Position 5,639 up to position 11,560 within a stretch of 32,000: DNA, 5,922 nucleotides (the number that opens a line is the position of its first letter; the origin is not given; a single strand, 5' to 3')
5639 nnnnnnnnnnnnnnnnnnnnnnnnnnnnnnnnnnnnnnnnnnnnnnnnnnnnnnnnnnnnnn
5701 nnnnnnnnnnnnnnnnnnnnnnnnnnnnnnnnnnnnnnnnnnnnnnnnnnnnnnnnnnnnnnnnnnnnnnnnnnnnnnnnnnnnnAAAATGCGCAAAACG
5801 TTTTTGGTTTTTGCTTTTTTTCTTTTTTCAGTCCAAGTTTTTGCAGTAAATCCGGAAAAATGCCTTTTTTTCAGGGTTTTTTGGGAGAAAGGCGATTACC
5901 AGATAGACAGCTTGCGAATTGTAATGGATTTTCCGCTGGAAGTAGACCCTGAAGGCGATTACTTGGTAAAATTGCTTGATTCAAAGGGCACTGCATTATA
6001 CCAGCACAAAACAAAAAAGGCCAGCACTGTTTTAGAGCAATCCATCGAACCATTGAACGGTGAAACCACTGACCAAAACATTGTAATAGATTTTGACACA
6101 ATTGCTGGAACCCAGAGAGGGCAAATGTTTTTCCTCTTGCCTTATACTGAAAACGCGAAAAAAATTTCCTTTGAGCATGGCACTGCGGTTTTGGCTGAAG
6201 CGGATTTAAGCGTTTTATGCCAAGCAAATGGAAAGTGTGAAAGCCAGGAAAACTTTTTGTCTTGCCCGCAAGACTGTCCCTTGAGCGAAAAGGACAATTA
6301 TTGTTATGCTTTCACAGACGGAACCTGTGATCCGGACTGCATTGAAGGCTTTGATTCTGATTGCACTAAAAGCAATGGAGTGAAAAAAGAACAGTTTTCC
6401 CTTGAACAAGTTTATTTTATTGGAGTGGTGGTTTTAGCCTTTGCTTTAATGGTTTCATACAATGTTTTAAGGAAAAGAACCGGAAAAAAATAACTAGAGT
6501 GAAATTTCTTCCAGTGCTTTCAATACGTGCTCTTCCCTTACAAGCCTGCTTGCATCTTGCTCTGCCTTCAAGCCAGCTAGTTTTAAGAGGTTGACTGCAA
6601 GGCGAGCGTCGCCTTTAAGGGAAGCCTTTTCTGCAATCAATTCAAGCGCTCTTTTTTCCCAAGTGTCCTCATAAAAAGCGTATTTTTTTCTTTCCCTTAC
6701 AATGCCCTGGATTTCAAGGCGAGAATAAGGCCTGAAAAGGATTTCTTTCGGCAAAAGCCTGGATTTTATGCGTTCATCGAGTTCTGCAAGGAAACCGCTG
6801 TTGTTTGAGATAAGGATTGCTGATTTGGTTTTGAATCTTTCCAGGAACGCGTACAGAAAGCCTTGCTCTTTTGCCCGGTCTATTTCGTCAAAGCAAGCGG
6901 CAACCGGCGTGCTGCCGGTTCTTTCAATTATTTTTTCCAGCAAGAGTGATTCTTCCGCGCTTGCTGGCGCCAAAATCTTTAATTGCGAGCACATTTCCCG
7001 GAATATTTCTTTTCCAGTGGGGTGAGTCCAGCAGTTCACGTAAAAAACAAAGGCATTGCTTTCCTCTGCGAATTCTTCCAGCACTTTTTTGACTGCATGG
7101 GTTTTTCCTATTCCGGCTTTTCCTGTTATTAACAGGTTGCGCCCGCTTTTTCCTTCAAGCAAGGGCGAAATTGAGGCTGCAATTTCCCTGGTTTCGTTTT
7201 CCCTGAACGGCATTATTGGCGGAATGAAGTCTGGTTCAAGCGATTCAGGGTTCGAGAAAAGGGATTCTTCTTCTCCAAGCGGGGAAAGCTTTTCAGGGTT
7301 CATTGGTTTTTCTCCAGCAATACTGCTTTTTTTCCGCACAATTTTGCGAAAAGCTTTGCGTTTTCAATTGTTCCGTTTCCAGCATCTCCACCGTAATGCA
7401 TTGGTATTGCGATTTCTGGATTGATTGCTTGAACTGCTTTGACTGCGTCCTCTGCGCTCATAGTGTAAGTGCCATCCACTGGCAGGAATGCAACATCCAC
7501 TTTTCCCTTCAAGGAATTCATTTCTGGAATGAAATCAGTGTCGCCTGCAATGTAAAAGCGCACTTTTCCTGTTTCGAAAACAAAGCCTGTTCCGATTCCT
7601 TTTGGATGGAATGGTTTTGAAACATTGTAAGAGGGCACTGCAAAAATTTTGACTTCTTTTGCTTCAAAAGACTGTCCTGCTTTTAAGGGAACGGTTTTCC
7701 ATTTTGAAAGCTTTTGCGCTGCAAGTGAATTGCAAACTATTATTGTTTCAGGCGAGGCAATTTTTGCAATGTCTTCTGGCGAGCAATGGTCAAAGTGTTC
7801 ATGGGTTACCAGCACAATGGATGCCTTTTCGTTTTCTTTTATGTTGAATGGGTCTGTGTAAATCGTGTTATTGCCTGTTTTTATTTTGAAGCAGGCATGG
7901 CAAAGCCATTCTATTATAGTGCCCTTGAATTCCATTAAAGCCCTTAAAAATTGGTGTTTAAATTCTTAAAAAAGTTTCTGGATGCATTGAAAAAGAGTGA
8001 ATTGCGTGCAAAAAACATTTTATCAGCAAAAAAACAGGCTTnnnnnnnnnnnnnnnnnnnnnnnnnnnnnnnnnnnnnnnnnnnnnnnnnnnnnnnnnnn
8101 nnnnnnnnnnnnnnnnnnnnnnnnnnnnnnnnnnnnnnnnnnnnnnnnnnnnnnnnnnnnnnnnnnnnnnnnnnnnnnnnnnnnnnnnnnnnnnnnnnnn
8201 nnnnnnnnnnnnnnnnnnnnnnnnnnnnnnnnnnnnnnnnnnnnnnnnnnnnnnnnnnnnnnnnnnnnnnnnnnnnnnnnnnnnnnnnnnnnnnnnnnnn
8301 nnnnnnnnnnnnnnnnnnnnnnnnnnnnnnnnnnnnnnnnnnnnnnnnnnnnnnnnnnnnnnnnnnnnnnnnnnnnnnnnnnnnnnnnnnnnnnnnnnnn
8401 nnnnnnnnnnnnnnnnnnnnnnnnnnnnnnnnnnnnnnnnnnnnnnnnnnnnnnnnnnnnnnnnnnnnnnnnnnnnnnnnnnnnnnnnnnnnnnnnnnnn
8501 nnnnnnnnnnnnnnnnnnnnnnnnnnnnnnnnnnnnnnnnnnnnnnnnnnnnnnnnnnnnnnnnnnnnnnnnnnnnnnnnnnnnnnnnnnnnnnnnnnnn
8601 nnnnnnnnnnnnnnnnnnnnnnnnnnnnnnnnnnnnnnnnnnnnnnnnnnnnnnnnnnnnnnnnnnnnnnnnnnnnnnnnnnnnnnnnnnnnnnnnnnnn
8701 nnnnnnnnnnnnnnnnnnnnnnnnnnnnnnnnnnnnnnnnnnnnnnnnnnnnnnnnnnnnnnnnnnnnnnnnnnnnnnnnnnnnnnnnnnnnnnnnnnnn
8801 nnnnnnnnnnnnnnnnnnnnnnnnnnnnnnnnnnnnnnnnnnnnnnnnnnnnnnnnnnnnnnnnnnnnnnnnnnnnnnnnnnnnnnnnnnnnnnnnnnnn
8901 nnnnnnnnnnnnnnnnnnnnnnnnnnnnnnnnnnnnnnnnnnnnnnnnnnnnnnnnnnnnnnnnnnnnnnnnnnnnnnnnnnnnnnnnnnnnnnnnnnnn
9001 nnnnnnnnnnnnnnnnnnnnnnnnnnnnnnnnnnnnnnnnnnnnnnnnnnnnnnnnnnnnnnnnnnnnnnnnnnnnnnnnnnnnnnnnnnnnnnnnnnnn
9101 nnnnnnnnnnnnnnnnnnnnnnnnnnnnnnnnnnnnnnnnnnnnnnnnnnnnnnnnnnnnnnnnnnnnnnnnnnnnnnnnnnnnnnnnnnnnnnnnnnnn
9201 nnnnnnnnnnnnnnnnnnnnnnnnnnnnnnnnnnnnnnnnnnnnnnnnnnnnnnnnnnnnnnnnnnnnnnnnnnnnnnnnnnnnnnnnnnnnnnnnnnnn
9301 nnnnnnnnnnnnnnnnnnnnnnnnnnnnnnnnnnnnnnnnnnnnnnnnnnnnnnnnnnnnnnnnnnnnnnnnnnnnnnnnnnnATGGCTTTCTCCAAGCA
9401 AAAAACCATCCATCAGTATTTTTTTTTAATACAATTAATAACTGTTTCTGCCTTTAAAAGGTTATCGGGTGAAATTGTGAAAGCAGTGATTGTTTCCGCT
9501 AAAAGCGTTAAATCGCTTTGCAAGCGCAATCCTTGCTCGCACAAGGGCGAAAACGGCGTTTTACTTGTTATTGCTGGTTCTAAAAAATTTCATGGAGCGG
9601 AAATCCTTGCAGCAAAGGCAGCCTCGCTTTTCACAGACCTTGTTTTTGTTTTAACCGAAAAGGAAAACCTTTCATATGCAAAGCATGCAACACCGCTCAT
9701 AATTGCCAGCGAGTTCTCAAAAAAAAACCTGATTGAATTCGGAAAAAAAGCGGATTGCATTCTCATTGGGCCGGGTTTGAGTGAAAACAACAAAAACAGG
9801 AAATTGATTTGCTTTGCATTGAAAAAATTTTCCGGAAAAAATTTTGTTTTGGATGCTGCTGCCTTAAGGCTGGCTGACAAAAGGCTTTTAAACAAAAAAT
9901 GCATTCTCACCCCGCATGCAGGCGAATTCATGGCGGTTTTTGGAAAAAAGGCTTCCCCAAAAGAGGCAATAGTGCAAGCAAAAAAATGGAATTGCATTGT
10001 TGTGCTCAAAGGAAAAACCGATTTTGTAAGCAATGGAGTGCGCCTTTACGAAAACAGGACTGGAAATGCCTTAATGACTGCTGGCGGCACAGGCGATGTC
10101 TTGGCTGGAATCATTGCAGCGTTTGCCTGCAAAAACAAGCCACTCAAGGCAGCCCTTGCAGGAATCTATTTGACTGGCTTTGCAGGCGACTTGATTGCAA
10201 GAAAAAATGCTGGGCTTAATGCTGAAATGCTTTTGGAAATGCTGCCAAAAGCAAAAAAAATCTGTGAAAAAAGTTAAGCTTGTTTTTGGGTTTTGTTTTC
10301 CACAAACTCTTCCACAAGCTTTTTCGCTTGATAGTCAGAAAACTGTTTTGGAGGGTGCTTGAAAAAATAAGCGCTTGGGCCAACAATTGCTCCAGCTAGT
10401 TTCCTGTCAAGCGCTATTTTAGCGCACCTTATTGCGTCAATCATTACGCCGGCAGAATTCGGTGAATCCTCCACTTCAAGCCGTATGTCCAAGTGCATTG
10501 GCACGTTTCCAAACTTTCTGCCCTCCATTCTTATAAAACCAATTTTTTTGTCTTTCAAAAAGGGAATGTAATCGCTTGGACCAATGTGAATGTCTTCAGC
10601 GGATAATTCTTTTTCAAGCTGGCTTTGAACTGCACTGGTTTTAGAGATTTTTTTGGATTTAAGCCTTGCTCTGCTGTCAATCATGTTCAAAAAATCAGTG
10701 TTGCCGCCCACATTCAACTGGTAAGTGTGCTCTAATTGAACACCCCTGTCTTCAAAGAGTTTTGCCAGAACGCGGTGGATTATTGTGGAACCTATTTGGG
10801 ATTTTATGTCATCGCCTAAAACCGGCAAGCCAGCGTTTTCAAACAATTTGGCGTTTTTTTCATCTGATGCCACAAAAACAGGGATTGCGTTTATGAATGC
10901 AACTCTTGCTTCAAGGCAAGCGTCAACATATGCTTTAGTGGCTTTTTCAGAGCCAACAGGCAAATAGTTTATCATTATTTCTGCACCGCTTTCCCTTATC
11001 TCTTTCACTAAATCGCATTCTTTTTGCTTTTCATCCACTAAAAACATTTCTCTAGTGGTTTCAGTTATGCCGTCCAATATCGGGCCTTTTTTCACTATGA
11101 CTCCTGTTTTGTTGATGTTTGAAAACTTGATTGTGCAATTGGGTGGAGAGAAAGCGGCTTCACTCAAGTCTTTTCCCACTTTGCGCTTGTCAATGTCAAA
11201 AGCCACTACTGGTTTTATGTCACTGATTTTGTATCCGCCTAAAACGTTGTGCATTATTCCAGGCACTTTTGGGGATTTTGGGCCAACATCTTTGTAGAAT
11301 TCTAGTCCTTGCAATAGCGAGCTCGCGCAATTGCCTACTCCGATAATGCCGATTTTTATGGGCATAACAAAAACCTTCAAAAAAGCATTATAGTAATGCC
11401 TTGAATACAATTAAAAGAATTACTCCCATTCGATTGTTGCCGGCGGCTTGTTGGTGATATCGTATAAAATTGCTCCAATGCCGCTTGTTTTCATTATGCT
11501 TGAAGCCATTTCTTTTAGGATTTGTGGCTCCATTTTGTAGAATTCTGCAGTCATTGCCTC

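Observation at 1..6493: Tandemly duplicated two-gene cassette: giant modular secreted HExxH protein plus small membrane-anchored 8-Cys partner (effector/immunity-like array)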

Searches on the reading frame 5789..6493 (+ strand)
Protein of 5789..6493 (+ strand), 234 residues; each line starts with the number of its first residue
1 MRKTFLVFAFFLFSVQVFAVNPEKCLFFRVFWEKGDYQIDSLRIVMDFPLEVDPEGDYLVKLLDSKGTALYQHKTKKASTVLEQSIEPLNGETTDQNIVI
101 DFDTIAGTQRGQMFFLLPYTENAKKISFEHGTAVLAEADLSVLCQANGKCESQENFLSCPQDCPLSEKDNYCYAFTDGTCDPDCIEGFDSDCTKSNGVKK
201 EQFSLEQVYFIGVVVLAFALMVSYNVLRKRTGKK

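Call 3: search_protein_families(library=pfam, proteins=[window:5789-6493:+], max_evalue=1)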
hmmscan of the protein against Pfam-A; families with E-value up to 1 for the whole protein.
window:5789-6493:+ (234 aa): 0 families

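Call 11: find_homologous_proteins(query=window:5789-6493:+, max_evalue=0.001)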
Query window:5789-6493:+ (234 aa): 4 proteins with E <= 0.001 among 316 candidates.
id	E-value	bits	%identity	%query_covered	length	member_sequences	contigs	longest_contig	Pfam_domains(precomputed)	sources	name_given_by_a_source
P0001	1.9e-155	533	100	100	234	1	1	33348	-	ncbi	ncbi:MAG: hypothetical protein QXK06_02065 [Candidatus Diapherotrites archaeon]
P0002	4.7e-77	276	62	82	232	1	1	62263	-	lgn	-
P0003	3.4e-74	267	53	99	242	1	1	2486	-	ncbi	-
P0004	7.3e-70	253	51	99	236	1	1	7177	-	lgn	-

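Call 14: find_encoding_contigs(protein=P0002, flank=10000, max_places=4)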
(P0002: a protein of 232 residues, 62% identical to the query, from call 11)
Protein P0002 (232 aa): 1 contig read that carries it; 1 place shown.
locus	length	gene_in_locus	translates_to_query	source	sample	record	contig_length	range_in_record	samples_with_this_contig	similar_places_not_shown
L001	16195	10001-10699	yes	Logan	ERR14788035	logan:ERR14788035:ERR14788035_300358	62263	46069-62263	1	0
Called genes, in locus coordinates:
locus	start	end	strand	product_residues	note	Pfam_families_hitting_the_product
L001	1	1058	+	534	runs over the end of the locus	PF00801:PKD, PF18911:PKD_4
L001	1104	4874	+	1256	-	-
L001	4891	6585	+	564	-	-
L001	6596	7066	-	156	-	-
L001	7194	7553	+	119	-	-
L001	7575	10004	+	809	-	-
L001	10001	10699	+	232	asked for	-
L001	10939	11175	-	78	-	-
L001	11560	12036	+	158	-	-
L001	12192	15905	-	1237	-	PF00112:Peptidase_C1, PF08308:PEGA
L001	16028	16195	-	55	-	?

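Call 15: find_encoding_contigs(protein=P0004, flank=10000, max_places=4)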
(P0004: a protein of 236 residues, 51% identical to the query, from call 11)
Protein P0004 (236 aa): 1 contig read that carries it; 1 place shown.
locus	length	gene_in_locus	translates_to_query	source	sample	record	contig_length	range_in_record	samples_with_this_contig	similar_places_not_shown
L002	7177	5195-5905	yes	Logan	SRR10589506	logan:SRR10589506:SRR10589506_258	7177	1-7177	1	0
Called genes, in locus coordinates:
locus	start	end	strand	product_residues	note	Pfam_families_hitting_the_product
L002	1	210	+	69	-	?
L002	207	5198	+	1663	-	PF00795:CN_hydrolase (weak)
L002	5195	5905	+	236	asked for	-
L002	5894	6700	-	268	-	PF00931:NB-ARC (weak), PF05621:TniB (weak), PF07693:KAP_NTPase (weak), PF13191:AAA_16, PF24883:NPHP3_N (faint), PF13401:AAA_22, PF05729:NACHT (weak), PF22703:Cdc6_lid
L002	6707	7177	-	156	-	?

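Call 16: find_encoding_contigs(protein=P0003, flank=10000, max_places=4)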
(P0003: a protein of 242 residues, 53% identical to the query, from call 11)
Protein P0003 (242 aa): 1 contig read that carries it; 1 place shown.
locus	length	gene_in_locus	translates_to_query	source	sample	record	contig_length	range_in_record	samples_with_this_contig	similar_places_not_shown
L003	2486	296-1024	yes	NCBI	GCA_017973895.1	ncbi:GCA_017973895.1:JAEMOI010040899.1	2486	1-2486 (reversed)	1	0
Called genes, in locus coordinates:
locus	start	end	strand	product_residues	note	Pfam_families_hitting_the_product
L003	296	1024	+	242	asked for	-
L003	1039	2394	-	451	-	PF00112:Peptidase_C1, PF08308:PEGA (weak)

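Call 67: search_protein_families(library=ncbifam, proteins=[window:5789-6493:+], max_evalue=0.1)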
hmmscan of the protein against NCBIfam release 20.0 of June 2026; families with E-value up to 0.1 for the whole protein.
window:5789-6493:+ (234 aa): 0 families

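Call 89: search_protein_families(library=padloc, proteins=[window:5789-6493:+], max_evalue=0.01)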
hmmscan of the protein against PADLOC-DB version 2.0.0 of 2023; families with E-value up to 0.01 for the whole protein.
window:5789-6493:+ (234 aa): 0 families

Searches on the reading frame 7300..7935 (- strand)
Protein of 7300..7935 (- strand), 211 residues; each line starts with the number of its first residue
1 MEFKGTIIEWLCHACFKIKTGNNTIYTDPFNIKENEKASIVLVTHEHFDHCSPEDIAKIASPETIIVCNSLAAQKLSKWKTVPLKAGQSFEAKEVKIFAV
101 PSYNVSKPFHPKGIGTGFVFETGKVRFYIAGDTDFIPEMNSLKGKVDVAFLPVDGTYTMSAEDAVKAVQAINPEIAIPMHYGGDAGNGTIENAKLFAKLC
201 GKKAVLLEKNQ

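Call 8: search_protein_families(library=pfam, proteins=[window:7300-7935:-], max_evalue=0.001)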
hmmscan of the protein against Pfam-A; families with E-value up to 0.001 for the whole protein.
window:7300-7935:- (211 aa): 3 families
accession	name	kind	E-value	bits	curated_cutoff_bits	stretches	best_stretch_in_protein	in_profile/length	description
PF13483.12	Lactamase_B_3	-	2.7e-33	115.7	24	1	8-180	2-160/160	Beta-lactamase superfamily domain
PF12706.13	Lactamase_B_2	-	9.9e-21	74.7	27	1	28-181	20-200/200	Beta-lactamase superfamily domain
PF00753.33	Lactamase_B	-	5e-05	23.8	22.7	0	39-51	45-57/196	Metallo-beta-lactamase superfamily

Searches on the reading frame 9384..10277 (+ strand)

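Call 8: search_protein_families(library=pfam, proteins=[window:9384-10277:+], max_evalue=0.001)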
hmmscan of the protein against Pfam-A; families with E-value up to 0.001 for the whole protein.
window:9384-10277:+ (297 aa): 3 families
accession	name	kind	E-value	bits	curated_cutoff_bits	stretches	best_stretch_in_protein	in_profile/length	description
PF01256.23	Carb_kinase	-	1.6e-45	155.9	27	1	60-288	1-241/242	NAD(P)H-hydrate dehydratase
PF02110.20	HK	-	3.2e-11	43.5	27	1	197-293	146-244/247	Hydroxyethylthiazole kinase family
PF08543.17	Phos_pyr_kin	-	0.00078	19.3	27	0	154-258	102-221/246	Phosphomethylpyrimidine kinase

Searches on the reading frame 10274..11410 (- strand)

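Call 8: search_protein_families(library=pfam, proteins=[window:10274-11410:-], max_evalue=0.001)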
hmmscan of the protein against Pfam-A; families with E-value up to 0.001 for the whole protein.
window:10274-11410:- (378 aa): 1 family
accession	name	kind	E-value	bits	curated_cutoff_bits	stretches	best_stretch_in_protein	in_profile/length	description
PF01658.22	Inos-1-P_synth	-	3.9e-35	120.7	27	1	207-316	1-107/107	Myo-inositol-1-phosphate synthase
